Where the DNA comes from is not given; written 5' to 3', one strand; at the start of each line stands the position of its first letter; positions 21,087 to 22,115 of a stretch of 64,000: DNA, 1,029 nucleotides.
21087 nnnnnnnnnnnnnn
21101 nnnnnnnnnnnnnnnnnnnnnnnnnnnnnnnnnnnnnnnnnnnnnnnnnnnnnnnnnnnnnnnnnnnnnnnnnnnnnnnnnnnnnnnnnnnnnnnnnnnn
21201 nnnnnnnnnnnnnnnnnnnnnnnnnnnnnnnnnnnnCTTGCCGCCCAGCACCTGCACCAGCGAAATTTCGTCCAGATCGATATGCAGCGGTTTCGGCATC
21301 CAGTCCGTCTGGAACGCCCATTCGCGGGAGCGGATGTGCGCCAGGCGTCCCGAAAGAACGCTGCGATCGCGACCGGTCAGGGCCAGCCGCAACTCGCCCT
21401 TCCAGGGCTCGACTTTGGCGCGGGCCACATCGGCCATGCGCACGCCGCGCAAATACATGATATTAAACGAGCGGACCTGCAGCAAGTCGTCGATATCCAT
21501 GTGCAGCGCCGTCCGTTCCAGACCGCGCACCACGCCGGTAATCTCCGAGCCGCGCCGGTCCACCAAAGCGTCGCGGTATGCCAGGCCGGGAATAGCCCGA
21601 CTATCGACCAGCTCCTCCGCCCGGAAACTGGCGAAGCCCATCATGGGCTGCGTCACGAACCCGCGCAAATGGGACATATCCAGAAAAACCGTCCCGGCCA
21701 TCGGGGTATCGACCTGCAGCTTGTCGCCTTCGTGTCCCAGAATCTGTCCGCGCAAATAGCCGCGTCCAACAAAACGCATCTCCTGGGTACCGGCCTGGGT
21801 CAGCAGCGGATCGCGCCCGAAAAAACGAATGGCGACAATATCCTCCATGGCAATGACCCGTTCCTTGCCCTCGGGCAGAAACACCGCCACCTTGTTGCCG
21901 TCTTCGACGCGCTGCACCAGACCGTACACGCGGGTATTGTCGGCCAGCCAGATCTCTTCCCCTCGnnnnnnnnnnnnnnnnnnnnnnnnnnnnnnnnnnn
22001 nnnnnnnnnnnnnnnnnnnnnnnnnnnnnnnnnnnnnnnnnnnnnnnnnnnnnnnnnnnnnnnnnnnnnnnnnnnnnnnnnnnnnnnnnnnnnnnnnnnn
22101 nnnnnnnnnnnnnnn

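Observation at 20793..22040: NPCBM-domain secreted protein inside the MoxR operon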

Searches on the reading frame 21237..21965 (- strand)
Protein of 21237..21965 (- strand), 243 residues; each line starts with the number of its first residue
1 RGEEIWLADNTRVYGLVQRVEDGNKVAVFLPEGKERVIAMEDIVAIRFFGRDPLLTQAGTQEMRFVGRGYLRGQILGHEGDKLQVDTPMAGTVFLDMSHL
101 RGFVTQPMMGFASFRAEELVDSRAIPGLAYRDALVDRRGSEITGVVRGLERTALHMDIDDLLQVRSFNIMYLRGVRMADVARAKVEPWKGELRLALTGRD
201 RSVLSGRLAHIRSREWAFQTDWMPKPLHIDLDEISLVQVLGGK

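Call 29: predict_structure(alignment_id=A2)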
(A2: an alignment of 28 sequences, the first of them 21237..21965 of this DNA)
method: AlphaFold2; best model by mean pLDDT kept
length: 243 residues; sequences in the alignment: 28
mean_pLDDT: 85.7   pTM: 0.76
mean pLDDT of the five models: 85.7, 80.3, 73.1, 69.4, 68.6
residues with pLDDT >= 90: 111; 70-90: 111; 50-70: 16; < 50: 5
segments of 3 or more residues with pLDDT < 50: 109-112
pLDDT, mean of each block of 10 residues (from residue 1): 87 89 86 91 87 67 89 90 90 91 73 71 71 87 90 89 88 87 83 90 91 91 91 90 73
secondary structure, 60 per line:
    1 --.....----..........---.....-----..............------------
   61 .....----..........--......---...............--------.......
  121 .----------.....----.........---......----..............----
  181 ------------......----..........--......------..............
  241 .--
elements in order: E3-7 E12-21 E25-29 E35-39 E43-48 E61-65 E70-79 E82-87 E91-96 E100-105 H114-121 E132-136 E141-149 E153-158 E163-168 E172-176 E193-198 E203-212 E215-220 E227-230 E234-241

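Call 53: search_protein_families(library=pfam, proteins=[window:21237-21965:-], max_evalue=1)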
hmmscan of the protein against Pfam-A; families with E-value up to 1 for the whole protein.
window:21237-21965:- (243 aa): 2 families
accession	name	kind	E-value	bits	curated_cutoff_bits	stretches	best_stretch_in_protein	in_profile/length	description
PF23795.1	SH3_YKFC_2nd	-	0.012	15.9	27.4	0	21-43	32-54/57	YKFC SH3b2 domain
PF02736.25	Myosin_N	-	0.031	14.5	27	0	69-87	14-32/45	Myosin N-terminal SH3-like domain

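Call 60: search_protein_representatives(alignment_id=A2)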
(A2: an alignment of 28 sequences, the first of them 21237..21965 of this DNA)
Query: 28 sequences, 244 profile positions. Proteins with E-value up to 0.001 (for the whole library): 54; up to 1e-10: 22; up to 1e-30: 14. The best 54 are listed.
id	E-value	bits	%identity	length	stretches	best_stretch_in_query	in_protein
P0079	5.2e-97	340.4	-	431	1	2-244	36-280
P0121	3.0e-86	305.2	-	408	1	2-244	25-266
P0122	6.1e-74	264.9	-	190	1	1-169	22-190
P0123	8.6e-74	264.4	-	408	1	2-244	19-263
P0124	1.3e-69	250.7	-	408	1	1-244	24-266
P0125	4.0e-60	219.6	-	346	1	35-242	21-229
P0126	3.0e-59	216.8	-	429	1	3-244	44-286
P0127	2.0e-56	207.5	-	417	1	2-244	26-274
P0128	2.7e-56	207.1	-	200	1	1-140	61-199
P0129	9.3e-55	202.0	-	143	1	1-124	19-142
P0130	9.5e-50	185.7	-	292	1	104-244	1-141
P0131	1.3e-44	168.8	-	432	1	2-244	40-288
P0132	1.4e-40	155.6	-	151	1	2-101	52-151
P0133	4.0e-38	147.6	-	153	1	1-104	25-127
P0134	2.7e-30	121.9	-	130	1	2-79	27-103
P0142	6.0e-10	55.3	-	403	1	12-239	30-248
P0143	6.5e-09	51.9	-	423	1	3-244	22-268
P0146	1.3e-07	47.7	-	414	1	5-231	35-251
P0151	4.5e-06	42.6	-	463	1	4-244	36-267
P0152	4.9e-06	42.5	-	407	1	9-244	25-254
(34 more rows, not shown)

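Call 63: find_encoding_contigs(protein=P0143, flank=10000, max_places=2)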
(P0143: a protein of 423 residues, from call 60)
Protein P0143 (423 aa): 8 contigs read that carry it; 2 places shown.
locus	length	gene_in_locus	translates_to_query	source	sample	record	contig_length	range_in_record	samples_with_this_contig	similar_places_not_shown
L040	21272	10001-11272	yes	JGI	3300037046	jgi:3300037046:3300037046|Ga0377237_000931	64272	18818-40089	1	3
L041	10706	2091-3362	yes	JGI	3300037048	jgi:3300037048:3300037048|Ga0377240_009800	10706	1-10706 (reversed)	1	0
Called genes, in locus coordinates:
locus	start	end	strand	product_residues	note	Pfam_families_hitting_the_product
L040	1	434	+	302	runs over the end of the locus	PF01882:DUF58, PF13519:VWA_2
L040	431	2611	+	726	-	PF07584:BatA, PF01882:DUF58 (weak), PF00092:VWA (weak), PF13519:VWA_2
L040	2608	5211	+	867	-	-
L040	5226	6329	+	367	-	PF13243:SQHop_cyclase_C (faint), PF13249:SQHop_cyclase_N (faint), PF00432:Prenyltrans (weak)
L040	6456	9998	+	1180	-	-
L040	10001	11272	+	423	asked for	PF08305:NPCBM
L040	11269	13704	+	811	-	PF19501:PcRGLX_1st (weak), PF21345:PcRGLX_2nd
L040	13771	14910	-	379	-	-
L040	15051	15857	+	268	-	PF00106:adh_short, PF08659:KR, PF13561:adh_short_C2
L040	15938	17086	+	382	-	PF00389:2-Hacid_dh, PF02826:2-Hacid_dh_C, PF11890:DUF3410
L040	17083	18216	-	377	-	-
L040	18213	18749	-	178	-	PF04542:Sigma70_r2, PF08281:Sigma70_r4_2 (weak)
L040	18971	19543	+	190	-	PF08207:EFP_N, PF01132:EFP, PF09285:Elong-fact-P_C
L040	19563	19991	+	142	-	-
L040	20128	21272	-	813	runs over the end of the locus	PF00133:tRNA-synt_1, PF09334:tRNA-synt_1g, PF13603:tRNA-synt_1_2, PF00133:tRNA-synt_1, PF08264:Anticodon_1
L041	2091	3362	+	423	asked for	PF08305:NPCBM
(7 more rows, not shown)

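Call 64: find_encoding_contigs(protein=P0146, flank=10000, max_places=2)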
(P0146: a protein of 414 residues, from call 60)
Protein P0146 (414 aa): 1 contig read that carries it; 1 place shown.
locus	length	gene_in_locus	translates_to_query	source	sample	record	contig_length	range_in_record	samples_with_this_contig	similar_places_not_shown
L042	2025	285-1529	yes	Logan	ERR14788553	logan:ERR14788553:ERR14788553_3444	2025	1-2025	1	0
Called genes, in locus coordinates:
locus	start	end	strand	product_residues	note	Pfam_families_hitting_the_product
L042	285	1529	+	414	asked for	PF08305:NPCBM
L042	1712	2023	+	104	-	?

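Call 65: find_homologous_proteins(query=P0143, max_evalue=0.00001)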
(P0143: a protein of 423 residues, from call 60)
Query P0143 (423 aa): 7 proteins with E <= 0.00001 among 8000 candidates.
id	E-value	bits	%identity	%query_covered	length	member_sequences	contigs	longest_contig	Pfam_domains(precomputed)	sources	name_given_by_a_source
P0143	1.4e-266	902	100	100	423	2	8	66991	PF08305.18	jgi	jgi:hypothetical protein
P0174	1.3e-166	573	71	92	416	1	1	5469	PF08305.18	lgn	-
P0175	2.6e-127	444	57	95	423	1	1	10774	PF08305.18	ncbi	-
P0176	3.7e-122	427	57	94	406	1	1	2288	PF08305.18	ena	-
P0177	1.6e-120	421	56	94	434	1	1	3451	PF08305.18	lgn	-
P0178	1.1e-69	254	64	48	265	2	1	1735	PF08305.18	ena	-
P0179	1.4e-19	89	30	77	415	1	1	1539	PF08305.18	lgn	-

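Call 66: find_encoding_contigs(protein=P0142, flank=10000, max_places=1)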
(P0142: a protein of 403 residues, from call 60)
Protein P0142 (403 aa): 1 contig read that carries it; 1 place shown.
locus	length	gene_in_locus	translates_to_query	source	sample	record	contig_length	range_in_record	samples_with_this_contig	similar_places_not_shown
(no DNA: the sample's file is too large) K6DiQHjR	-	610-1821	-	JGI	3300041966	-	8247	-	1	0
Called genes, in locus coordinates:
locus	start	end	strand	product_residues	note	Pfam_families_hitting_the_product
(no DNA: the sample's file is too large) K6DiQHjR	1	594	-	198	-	?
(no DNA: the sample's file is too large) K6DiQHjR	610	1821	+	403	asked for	PF08305:NPCBM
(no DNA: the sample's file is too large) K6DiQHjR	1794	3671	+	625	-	PF13231:PMT_2 (weak)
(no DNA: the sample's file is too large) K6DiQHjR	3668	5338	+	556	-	PF13472:Lipase_GDSL_2 (weak), PF00515:TPR_1 (faint), PF13174:TPR_6 (faint), PF07719:TPR_2 (faint), PF13414:TPR_11, PF13431:TPR_17 (faint), PF13432:TPR_16, PF14559:TPR_19 (weak)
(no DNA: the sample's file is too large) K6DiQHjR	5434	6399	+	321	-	PF20582:UPF0758_N, PF04002:RadC, PF03966:Trm112p (weak)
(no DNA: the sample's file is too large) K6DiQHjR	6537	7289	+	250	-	PF00149:Metallophos, PF12850:Metallophos_2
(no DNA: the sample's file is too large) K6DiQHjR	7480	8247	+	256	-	?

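Call 67: find_encoding_contigs(protein=P0151, flank=10000, max_places=1)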
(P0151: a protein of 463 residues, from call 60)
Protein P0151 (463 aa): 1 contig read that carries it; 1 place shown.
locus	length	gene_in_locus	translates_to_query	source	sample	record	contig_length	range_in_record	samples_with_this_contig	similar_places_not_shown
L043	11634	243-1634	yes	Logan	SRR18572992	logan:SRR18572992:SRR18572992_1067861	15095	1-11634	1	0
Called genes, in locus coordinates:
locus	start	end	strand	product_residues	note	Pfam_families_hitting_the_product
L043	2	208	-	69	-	?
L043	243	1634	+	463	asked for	PF08305:NPCBM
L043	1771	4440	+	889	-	PF05762:VWA_CoxE, PF00092:VWA, PF13519:VWA_2, PF13768:VWA_3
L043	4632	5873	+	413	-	PF00535:Glycos_transf_2 (weak), PF21969:MGS_GT (faint)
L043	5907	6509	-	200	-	PF02834:LigT_PEase, PF10469:AKAP7_NLS, PF13563:2_5_RNA_ligase2, PF02834:LigT_PEase (weak)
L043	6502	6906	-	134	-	-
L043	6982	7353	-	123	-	-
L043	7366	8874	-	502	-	-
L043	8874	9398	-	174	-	PF10502:Peptidase_S26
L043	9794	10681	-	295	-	PF01370:Epimerase, PF16363:GDP_Man_Dehyd (faint), PF08338:DUF1731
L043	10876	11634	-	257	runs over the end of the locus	PF09335:VTT_dom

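Call 68: find_encoding_contigs(protein=P0152, flank=10000, max_places=1)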
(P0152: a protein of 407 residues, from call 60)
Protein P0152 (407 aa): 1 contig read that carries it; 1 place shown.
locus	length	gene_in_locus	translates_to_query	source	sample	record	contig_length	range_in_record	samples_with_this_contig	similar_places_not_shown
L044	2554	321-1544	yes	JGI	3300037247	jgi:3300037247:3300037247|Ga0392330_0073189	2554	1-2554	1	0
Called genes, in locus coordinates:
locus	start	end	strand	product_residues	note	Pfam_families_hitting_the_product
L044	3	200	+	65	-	?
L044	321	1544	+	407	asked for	PF08305:NPCBM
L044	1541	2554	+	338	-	?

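Call 72: search_protein_families(library=pfam, proteins=[L040:11269-13704:+, L040:2608-5211:+, L040:6456-9998:+, L040:5226-6329:+, L043:1771-4440:+, L044:1541-2554:+], max_evalue=0.01)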
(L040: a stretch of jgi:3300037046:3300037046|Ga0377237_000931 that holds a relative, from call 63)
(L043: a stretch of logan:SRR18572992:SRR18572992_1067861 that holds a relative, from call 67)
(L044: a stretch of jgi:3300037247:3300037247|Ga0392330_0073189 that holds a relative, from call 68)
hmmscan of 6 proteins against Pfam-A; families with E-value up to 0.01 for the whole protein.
L040:11269-13704:+ (811 aa): 3 families
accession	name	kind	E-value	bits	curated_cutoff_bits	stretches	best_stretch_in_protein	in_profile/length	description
PF21345.3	PcRGLX_2nd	-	9.8e-18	64.7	23.5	2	122-246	3-121/360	PcRGLX-like protein central beta sandwich domain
PF19501.5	PcRGLX_1st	-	2.4e-06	27.7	22.1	1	40-89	16-64/83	PcRGLX-like N-terminal RIFT barrel domain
PF07944.18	Beta-AFase-like_GH127_cat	-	0.00011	21.8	24.9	1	602-706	131-237/376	Beta-L-arabinofuranosidase, GH127 catalytic domain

L040:2608-5211:+ (867 aa): 2 families
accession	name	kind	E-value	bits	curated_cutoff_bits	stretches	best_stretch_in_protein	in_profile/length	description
PF01835.25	MG2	-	0.00034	21.4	32.8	1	639-698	4-60/96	MG2 domain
PF00092.34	VWA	-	0.0018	19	23.8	0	232-273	103-143/174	von Willebrand factor type A domain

L040:6456-9998:+ (1180 aa): 0 families

L040:5226-6329:+ (367 aa): 4 families
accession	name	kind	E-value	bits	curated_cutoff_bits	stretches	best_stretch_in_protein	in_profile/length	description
PF13243.12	SQHop_cyclase_C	-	2.8e-14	53.3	26.1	2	107-233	160-285/319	Squalene-hopene cyclase C-terminal domain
PF00432.27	Prenyltrans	-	1.3e-09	38.3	26.5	1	136-271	76-206/304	Prenyltransferase alpha-alpha toroid domain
PF13249.12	SQHop_cyclase_N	-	1.3e-08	34.8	26.2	1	154-203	40-87/291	Squalene-hopene cyclase N-terminal domain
PF09492.16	Pec_lyase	-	9.8e-05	22.2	22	0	143-186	46-90/292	Pectic acid lyase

L043:1771-4440:+ (889 aa): 9 families
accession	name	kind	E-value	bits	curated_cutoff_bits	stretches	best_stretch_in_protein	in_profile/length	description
PF00092.34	VWA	-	4.9e-25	89.2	23.8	1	478-637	3-172/174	von Willebrand factor type A domain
PF13519.12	VWA_2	-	6e-17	62.7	27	1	477-578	1-106/107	von Willebrand factor type A domain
PF13768.12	VWA_3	-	2.1e-15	57.6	27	1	477-626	3-155/155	von Willebrand factor type A domain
PF05762.20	VWA_CoxE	-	4e-08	33.4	26.4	1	464-604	46-187/222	VWA domain containing CoxE-like protein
PF01882.25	DUF58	-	0.00011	22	23.4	1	476-607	37-171/216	Protein of unknown function DUF58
PF24157.1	DUF7408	-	0.00027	21.4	27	0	347-416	10-77/174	Domain of unknown function (DUF7408)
PF06707.17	DUF1194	-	0.0014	18.3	27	0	542-646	88-189/206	Protein of unknown function (DUF1194)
PF14153.11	Spore_coat_CotO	-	0.0027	18.2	35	1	646-731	55-141/182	Spore coat protein CotO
PF09822.16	ABC_transp_aux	-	0.0057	16.4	34.7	0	375-424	45-95/288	ABC-type uncharacterized transport system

L044:1541-2554:+ (338 aa): 4 families
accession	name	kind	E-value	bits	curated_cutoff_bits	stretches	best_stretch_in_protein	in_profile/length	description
PF13243.12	SQHop_cyclase_C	-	8.3e-12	45.2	26.1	2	234-308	156-225/319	Squalene-hopene cyclase C-terminal domain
PF00432.27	Prenyltrans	-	0.00036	20.5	26.5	0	119-208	149-220/304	Prenyltransferase alpha-alpha toroid domain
PF13249.12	SQHop_cyclase_N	-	0.00037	20.2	26.2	0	121-167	42-88/291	Squalene-hopene cyclase N-terminal domain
PF07678.20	TED_complement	-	0.0021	17.6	22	0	179-212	114-147/312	A-macroglobulin TED domain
